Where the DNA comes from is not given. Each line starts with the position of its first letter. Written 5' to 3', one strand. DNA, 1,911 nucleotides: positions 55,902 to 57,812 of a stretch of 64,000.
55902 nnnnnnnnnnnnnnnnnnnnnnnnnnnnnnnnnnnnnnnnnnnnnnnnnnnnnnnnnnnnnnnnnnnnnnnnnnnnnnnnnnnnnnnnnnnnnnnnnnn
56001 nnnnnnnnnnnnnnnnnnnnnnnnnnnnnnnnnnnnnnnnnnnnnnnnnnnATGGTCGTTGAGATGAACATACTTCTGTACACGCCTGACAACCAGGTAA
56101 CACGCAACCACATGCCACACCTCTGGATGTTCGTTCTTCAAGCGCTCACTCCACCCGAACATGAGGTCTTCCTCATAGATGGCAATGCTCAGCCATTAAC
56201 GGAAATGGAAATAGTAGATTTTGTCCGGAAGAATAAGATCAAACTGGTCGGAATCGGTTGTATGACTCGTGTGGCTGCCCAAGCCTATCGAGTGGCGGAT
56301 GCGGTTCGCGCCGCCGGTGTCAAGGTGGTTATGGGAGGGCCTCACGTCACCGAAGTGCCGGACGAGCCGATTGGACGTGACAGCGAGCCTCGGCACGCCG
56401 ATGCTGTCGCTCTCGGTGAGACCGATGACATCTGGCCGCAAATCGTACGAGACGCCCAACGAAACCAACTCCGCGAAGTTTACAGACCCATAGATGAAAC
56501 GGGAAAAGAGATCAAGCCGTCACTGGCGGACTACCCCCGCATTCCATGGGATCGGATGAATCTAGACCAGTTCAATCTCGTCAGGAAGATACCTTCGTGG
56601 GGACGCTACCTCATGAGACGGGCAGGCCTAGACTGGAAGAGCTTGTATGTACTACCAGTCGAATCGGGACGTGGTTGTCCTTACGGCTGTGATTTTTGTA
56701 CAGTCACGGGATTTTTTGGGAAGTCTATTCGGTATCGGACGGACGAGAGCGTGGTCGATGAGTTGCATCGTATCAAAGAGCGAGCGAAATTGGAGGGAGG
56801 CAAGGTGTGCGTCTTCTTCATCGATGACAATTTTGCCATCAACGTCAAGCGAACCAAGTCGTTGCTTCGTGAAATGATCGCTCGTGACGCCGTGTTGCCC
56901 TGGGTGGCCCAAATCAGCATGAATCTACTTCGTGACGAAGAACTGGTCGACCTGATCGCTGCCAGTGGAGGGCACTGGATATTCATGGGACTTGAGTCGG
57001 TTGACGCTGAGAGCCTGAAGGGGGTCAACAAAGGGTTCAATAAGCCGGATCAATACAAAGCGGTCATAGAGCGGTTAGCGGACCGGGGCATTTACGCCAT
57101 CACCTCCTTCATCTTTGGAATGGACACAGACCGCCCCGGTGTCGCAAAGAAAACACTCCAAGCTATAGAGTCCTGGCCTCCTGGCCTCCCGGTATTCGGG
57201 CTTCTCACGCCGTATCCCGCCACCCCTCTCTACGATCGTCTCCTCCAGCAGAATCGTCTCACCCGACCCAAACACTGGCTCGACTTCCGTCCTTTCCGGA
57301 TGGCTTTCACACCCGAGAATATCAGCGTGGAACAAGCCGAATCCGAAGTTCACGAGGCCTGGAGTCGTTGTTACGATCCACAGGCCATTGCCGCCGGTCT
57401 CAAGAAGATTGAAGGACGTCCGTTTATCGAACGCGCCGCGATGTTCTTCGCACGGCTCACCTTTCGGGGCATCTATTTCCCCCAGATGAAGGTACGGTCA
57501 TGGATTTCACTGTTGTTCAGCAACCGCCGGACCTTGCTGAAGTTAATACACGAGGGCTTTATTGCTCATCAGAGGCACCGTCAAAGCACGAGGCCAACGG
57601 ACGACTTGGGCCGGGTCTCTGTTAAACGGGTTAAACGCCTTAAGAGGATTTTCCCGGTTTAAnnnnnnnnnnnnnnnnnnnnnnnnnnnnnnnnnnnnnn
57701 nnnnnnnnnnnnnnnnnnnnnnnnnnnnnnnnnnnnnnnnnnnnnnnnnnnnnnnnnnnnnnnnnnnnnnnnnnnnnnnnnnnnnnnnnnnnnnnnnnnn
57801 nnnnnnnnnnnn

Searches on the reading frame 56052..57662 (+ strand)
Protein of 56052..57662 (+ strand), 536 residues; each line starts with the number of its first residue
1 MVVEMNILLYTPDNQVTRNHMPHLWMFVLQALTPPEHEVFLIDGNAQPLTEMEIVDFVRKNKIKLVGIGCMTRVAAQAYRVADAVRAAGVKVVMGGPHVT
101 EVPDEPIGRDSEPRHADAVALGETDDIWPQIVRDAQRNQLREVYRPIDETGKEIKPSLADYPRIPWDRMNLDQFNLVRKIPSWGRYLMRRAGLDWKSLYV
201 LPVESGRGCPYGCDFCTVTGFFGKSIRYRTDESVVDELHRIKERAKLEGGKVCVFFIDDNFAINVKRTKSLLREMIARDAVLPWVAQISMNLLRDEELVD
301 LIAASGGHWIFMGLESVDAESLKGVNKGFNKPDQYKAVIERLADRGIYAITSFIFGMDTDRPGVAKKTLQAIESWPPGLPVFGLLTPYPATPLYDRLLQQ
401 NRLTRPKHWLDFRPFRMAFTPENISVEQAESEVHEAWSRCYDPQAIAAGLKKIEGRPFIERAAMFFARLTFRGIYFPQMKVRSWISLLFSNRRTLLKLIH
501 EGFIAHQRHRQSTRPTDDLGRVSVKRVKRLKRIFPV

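Call 16: find_encoding_contigs(protein=window:56052-57662:+, flank=6000, max_places=10)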
Protein window:56052-57662:+ (536 aa): no gene with exactly this product is on record in the collection.

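Call 17: find_encoding_contigs(protein=window:56064-57662:+, flank=6000, max_places=10)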
Protein window:56064-57662:+ (532 aa): 3 contigs read that carry it; 3 places shown.
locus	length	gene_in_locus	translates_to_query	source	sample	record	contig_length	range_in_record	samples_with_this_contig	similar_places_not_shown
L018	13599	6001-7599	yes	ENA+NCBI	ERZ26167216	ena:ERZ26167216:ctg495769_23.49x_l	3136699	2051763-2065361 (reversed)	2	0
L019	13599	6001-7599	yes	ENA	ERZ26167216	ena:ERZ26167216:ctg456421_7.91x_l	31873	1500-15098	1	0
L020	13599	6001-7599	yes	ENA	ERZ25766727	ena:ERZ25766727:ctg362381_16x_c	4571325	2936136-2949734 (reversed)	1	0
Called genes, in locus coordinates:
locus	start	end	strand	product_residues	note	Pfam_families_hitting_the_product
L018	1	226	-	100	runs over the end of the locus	PF03992:ABM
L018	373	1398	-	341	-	PF00022:Actin, PF06723:MreB_Mbl, PF11104:PilM_2 (faint), PF00012:HSP70 (weak), PF14450:FtsA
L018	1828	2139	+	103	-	PF00166:Cpn10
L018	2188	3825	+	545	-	PF00118:Cpn60_TCP1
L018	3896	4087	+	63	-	-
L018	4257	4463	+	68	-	-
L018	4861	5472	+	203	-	PF00665:rve, PF13683:rve_3, PF13333:rve_2 (weak)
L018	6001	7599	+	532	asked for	PF02310:B12-binding, PF04055:Radical_SAM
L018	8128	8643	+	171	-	-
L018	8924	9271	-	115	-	-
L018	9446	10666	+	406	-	PF12704:MacB_PCD, PF02687:FtsX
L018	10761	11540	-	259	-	PF00589:Phage_integrase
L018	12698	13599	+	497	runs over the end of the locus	-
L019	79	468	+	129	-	PF00166:Cpn10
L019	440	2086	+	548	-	PF00118:Cpn60_TCP1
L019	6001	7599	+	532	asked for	PF02310:B12-binding, PF04055:Radical_SAM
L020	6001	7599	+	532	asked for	PF02310:B12-binding, PF04055:Radical_SAM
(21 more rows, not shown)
